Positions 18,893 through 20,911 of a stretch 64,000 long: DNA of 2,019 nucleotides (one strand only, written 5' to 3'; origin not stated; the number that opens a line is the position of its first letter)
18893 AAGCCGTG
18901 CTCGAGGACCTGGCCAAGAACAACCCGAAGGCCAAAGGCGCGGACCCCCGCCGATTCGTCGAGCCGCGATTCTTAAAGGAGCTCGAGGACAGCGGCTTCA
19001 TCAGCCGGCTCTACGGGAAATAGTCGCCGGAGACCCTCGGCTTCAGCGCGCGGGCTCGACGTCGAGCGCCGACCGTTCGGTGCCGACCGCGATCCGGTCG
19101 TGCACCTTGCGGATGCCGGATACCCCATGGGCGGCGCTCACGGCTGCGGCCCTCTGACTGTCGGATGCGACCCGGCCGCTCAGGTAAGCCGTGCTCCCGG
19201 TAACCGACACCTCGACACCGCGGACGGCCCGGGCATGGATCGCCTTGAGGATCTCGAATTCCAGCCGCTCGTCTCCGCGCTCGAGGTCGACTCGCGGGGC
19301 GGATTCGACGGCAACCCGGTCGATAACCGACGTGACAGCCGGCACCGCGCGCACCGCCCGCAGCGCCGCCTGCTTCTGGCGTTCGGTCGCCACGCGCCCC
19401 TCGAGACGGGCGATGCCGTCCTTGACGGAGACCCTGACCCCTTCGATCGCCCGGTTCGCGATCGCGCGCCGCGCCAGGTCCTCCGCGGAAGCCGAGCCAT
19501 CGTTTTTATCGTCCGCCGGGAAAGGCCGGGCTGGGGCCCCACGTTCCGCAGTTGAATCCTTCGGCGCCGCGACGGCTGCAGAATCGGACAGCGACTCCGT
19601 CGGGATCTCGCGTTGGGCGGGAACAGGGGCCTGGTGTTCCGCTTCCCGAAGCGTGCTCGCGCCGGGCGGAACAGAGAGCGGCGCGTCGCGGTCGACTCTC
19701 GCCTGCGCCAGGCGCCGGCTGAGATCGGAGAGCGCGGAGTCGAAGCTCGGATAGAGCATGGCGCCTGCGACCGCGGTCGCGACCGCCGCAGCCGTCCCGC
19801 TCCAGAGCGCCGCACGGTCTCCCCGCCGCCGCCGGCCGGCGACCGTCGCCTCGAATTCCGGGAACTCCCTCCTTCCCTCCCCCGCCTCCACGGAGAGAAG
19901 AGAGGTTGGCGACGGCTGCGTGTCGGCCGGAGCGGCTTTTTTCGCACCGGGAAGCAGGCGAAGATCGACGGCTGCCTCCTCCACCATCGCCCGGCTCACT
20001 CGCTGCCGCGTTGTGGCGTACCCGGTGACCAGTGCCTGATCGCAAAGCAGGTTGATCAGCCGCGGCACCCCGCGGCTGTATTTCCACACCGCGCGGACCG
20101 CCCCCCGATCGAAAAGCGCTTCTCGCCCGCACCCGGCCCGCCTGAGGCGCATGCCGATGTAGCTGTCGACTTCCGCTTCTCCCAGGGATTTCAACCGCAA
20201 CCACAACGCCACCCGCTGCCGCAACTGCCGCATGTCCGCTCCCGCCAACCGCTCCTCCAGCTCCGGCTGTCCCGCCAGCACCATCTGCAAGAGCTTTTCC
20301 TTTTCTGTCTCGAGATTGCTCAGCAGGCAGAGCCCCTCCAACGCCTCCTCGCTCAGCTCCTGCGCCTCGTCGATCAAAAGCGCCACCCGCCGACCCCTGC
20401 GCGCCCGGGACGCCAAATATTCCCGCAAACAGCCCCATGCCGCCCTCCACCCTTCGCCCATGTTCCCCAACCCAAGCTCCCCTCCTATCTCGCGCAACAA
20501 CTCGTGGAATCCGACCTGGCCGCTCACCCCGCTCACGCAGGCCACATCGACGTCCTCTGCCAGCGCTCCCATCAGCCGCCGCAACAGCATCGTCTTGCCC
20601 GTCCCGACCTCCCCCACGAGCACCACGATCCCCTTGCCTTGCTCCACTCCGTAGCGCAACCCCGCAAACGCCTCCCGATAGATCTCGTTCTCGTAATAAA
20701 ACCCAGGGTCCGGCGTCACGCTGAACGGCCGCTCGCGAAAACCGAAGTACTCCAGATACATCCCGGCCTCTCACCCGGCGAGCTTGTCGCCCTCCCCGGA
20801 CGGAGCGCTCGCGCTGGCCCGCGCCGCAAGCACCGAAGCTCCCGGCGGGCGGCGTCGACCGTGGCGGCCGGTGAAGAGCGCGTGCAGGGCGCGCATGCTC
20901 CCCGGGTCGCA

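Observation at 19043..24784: opgG-opgH operon tightly followed by an ExeA-type AAA ATPase whose periplasmic module is two BON (OsmY-like) domains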

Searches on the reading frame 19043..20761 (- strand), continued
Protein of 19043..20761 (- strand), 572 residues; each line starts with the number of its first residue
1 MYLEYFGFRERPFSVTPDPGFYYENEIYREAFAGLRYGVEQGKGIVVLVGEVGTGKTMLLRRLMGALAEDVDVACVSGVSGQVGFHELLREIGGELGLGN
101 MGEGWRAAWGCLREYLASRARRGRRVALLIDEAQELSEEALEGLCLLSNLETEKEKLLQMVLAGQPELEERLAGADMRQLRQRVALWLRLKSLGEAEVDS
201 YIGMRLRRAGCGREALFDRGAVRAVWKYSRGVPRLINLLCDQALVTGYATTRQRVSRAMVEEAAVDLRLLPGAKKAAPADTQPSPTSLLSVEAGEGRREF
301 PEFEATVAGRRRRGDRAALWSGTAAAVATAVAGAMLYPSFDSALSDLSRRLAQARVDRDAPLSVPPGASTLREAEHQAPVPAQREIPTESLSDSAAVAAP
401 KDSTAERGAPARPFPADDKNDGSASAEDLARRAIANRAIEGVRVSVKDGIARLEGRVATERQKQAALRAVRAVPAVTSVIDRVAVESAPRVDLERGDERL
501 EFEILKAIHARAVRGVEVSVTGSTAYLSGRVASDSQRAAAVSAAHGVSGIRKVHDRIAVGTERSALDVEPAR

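Call 49: search_solved_structures(query=window:19043-20761:-, max_evalue=0.01, show_alignments=1)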
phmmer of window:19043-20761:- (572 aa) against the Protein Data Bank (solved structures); distinct sequences matched with E-value up to 0.01: 1.
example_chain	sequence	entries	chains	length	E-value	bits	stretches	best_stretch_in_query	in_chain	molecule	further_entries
8rjx_A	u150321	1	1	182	3.4e-05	26.2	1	434-556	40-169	Osmotically-inducible protein Y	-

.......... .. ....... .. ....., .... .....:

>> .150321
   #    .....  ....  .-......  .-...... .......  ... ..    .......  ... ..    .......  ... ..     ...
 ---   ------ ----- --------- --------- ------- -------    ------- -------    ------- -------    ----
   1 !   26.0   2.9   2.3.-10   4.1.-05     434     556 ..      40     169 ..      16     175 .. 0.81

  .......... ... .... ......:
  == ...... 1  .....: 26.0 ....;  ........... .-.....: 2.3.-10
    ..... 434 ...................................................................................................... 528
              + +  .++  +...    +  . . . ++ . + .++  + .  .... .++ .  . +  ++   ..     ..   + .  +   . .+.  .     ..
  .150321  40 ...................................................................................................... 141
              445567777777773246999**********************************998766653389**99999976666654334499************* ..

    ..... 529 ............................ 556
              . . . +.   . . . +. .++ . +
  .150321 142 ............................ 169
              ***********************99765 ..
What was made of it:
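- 19082..19273 (-): BON domain 2, residues about 497-560. Together the two domains align to OsmY 8rjx (call 49).
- On BON-domain proteins (PF04972): The region aligns to OsmY 8rjx, E 3.4e-5 (call 49).
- Closest known: OsmY and DolP. Same: The window's pair aligns to OsmY 8rjx across both domains (call 49).
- Checked: The tandem BON region, residues 434-556, aligns to E. coli OsmY (PDB 8rjx, residues 40-169, E 3.4e-5) (call 49).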

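Call 55: predict_structure(alignment_id=A2)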
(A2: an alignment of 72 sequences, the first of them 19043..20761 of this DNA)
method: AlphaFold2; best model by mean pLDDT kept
length: 572 residues; sequences in the alignment: 72
mean_pLDDT: 74.8   pTM: 0.53
mean pLDDT of the five models: 74.8, 71.8, 71.7, 71.1, 68.2
residues with pLDDT >= 90: 290; 70-90: 70; 50-70: 50; < 50: 162
segments of 3 or more residues with pLDDT < 50: 282-314, 359-422, 477-499, 508-521, 523-531, 541-547, 563-572
pLDDT, mean of each block of 10 residues (from residue 1): 95 90 93 97 96 95 96 88 91 95 95 97 97 96 95 93 97 97 97 96 96 94 98 97 97 98 96 60 42 37 36 53 79 72 75 62 38 39 40 37 36 32 73 89 94 96 94 61 30 40 52 44 44 54 54 94 45 33
secondary structure, 60 per line:
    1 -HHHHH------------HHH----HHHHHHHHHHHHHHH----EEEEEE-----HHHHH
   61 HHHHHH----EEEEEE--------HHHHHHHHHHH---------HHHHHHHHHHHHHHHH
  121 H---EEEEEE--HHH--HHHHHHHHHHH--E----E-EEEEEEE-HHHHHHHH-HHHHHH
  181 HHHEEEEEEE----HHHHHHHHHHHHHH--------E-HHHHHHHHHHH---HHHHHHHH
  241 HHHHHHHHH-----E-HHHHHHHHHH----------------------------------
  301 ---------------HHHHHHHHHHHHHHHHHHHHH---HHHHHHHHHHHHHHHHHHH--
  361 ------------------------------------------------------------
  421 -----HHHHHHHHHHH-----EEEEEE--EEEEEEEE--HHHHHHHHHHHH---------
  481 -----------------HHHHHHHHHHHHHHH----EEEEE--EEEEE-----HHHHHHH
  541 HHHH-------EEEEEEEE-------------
elements in order: H2-6 H26-40 E45-50 H56-66 E71-76 H85-95 H105-121 E125-130 H138-148 E158-164 H166-173 H175-183 E184-190 H195-208 H219-229 H233-249 H257-266 H316-336 H340-358 H426-436 E442-447 E450-457 H460-471 H498-512 E517-521 E524-528 H534-544 E552-559
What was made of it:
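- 19043..20761 (-): The third gene, encoding a 572-aa bitopic ExeA-family AAA+ ATPase with a periplasmic tandem BON module. The AlphaFold model has mean pLDDT 74.8 (call 55).
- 19751..19816 (-): The single predicted transmembrane helix, residues 316-337, preceded by RRRR on the cytoplasmic side. AlphaFold models a helix at 316-336 (call 55).
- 19487..19750 (-): Periplasmic juxtamembrane helix (340-358) and a Pro/Ala-rich disordered linker (about 359-425). pLDDT is below 50 for residues 359-422 (call 55).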

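Call 58: fold_search(model_id=the predicted structure, library=pdb)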
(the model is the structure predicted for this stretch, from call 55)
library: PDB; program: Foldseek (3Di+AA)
matches with E <= 10: 1712; with E <= 0.001: 819
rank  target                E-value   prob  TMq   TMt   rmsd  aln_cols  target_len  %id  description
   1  8xvb_A                1.7e-12  1.00  0.34  0.72   4.3       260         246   21  Cryo-EM structure of ATP-DNA-MuB filaments (released 2024-08-14)
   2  8xvc_A                1.7e-11  1.00  0.34  0.75   4.3       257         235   20  CryoEM structure of ADP-DNA-MuB conformation1 (released 2024-08-14)
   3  1w5t_A                2.6e-11  1.00  0.34  0.46   5.3       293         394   17  Structure of the Aeropyrum Pernix ORC2 protein (ADPNP-ADP complexes) (released 2004-10-05)
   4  7jgr_A                3.0e-10  1.00  0.37  0.51   4.4       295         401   19  Structure of Drosophila ORC bound to DNA (84 bp) and Cdc6 (released 2020-09-09)
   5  1w5s_A                4.2e-10  1.00  0.32  0.45   5.0       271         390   17  Structure of the Aeropyrum Pernix ORC2 protein (ADP form) (released 2004-10-05)
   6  1w5s_B                6.2e-10  1.00  0.32  0.44   6.9       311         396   16  Structure of the Aeropyrum Pernix ORC2 protein (ADP form) (released 2004-10-05)
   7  1fnn_A                7.0e-10  1.00  0.36  0.52   4.3       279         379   15  CRYSTAL STRUCTURE OF CDC6P FROM PYROBACULUM AEROPHILUM (released 2000-10-04)
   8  7jk5_A                8.3e-10  1.00  0.34  0.48   5.5       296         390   17  Structure of Drosophila ORC bound to DNA (released 2020-09-09)
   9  7m99_A                1.3e-09  1.00  0.35  0.73   4.0       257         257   16  ATPgS bound TnsC filament from ShCAST system (released 2021-07-28)
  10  1w5t_C                1.7e-09  1.00  0.33  0.45   5.4       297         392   16  Structure of the Aeropyrum Pernix ORC2 protein (ADPNP-ADP complexes) (released 2004-10-05)
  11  7jk6_A                2.4e-09  1.00  0.37  0.54   4.1       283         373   17  Structure of Drosophila ORC in the active conformation (released 2020-09-09)
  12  7jgr_G                5.8e-09  1.00  0.36  0.53   4.5       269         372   18  Structure of Drosophila ORC bound to DNA (84 bp) and Cdc6 (released 2020-09-09)
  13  7plh_A                1.1e-08  1.00  0.36  0.74   3.3       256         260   16  Scytonema hofmannii TnsC bound to AMPPNP and DNA (released 2021-12-01)
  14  2qby_A                1.7e-08  1.00  0.35  0.51   4.5       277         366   12  Crystal structure of a heterodimer of Cdc6/Orc1 initiators bound to origin DNA (from S. solfataricus) (released 2007-09-11)
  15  7rzy_1                1.8e-08  1.00  0.36  0.62   4.5       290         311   16  CryoEM structure of Vibrio cholerae transposon Tn6677 AAA+ ATPase TnsC (released 2022-06-08)
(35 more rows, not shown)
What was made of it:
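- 19952..20761 (-): Cytoplasmic AAA+ domain, residues 1-270. Walker A is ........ (50-57) and Walker B is LLIDEAQ (128-134). The best Foldseek matches are MuB, ORC/Cdc6 and TnsC (call 58).
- Closest known: MuB, TnsC and ORC/Cdc6 AAA+ ATPases. Same: These are the best structural matches for residues 1-270 (Foldseek E down to 1.7e-12, TM-score about 0.72-0.75 normalised to the target) (call 58).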

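Call 69: search_protein_families(library=pfam, proteins=[L006:10001-11812:+], max_evalue=0.001)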
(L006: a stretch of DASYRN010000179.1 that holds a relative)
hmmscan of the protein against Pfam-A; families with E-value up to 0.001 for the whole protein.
L006:10001-11812:+ (604 aa): 17 families
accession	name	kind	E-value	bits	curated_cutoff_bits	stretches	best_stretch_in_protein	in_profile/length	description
PF13401.12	AAA_22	-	1.3e-26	93.8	27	1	42-170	4-130/130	AAA domain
PF04972.22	BON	-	8.9e-20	71.2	27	2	468-529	4-68/69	BON domain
PF13191.12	AAA_16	-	9.3e-09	36.4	32.6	1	42-155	22-164/167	AAA ATPase domain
PF13604.12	AAA_30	-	7.6e-07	29.5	27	1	40-162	15-123/191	AAA domain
PF01637.24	ATPase_2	-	1.9e-06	28.3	33.2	1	43-137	20-124/225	ATPase domain predominantly from Archaea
PF09848.15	SLFN-g3_helicase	-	2.7e-06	27.3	24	1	45-136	3-93/354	Schlafen group 3, DNA/RNA helicase domain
PF20720.3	nSTAND3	-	1.7e-05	25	27.2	1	41-86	15-60/155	Novel STAND NTPase 3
PF00005.33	ABC_tran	-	2.8e-05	25.2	25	1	45-130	13-80/137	ABC transporter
PF13173.12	AAA_14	-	4.4e-05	23.9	27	1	44-136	3-76/129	AAA domain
PF25199.1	nSTAND_NTPase5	-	5.1e-05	23.6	34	1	40-160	38-130/145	Novel STAND NTPase 5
PF10412.15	TrwB_AAD_bind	-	6.2e-05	22.5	20.5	1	32-85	4-57/387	Type IV secretion-system coupling protein DNA-binding domain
PF00931.28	NB-ARC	-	0.00012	21.9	23.5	1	42-128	17-107/248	NB-ARC domain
PF05729.18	NACHT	-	0.00013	22.3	26.7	1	46-71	3-28/167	NACHT domain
PF24883.2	NPHP3_N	-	0.00027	21.6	24.8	1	42-121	21-97/164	Nephrocystin 3, N-terminal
PF00437.27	T2SSE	-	0.00042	19.5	24.9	1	31-72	130-171/370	Type II/IV secretion system protein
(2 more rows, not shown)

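Call 82: search_protein_families(library=padloc, proteins=[window:19043-20761:-], max_evalue=0.001)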
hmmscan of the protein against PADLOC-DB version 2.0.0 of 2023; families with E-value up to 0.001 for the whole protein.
window:19043-20761:- (572 aa): 3 families
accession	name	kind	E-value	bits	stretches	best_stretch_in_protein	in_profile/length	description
PDLC00914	TRIP13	-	9.1e-06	23.3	1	39-137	67-156/302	TRIP13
PDLC04140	mad8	-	0.00013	19.6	1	43-185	27-128/314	mads_8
PDLC00915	TRIP13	-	0.00079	16.9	0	44-136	64-145/302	TRIP13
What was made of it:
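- On Anti-phage STAND/AAA defence NTPases: The best match is TRIP13 at 23 bits, covering the P-loop region only (call 82).
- PADLOC gives only marginal P-loop matches of at most 23 bits (call 82).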

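Call 83: search_protein_families(library=ncbifam, proteins=[L006:10001-11812:+], max_evalue=0.001)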
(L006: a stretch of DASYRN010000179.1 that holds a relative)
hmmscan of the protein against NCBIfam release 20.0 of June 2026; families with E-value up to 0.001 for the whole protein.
L006:10001-11812:+ (604 aa): 10 families
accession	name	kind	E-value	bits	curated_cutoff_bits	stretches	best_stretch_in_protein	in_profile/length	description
TIGR03015.1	pepcterm_ATPase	hypoth_equivalog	1.6e-87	293.4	324.5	1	1-267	1-268/269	XrtA/PEP-CTERM system-associated ATPase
NF007858.0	PRK10568.1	equivalog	4e-05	23.3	174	0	485-528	161-204/206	molecular chaperone OsmY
NF041000.1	ATPase_ComGA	equivalog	0.00024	20.2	300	1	26-72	111-157/267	competence type IV pilus ATPase ComGA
NF000355.4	ribo_prot_ABC_F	equivalog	0.00024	20.1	380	1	31-82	328-377/499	ribosomal protection-like ABC-F family protein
TIGR02928.1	TIGR02928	subfamily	0.00026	20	181.3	1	46-181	43-193/366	orc1/cdc6 family replication initiation protein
TIGR02673.1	FtsE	equivalog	0.00033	20.4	264.85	1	42-85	27-70/214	cell division ATP-binding protein FtsE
TIGR00416.1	sms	equivalog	0.00033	19.5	403.05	1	35-134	87-182/454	DNA repair protein RadA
NF041813.1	Avs2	equivalog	0.00039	18.4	1000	1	41-113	163-234/1317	AVAST type 2 anti-phage system protein Avs2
TIGR02315.1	ABC_phnC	equivalog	0.0005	19.6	266.1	1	40-128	24-115/243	phosphonate ABC transporter ATP-binding protein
NF010248.0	PRK13695.1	equivalog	0.00065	19.5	156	0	46-74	6-34/180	NTPase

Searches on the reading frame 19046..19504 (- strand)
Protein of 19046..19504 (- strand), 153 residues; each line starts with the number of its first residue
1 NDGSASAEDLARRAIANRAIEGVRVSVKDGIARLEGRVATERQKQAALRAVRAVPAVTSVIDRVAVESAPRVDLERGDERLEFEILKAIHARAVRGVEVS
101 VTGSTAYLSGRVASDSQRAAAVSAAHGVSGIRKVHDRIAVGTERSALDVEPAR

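Call 81: search_protein_representatives(protein=window:19046-19504:-)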
Query: 153 residues. Proteins with E-value up to 0.001 (for the whole library): 3002; up to 1e-10: 153; up to 1e-30: 1. The best 150 are listed.
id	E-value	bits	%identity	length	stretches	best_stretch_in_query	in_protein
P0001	5.8e-81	285.2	80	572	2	1-153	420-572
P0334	1.6e-21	93.1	33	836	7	12-71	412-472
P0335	8.9e-21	90.7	27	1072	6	21-144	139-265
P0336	3.0e-20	88.9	34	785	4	21-140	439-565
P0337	5.9e-20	88.0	35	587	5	46-139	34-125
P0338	8.6e-20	87.5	47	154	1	5-140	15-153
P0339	5.8e-16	75.1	34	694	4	21-150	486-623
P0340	1.0e-15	74.3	33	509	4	20-140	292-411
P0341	1.2e-15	74.1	32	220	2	19-148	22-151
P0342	1.6e-15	73.7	60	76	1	77-143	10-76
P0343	2.2e-15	73.2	36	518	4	22-149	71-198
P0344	2.8e-15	72.9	30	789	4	22-149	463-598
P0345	4.3e-15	72.3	31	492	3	23-148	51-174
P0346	5.7e-15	71.9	28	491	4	21-140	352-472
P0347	5.8e-15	71.9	30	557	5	16-145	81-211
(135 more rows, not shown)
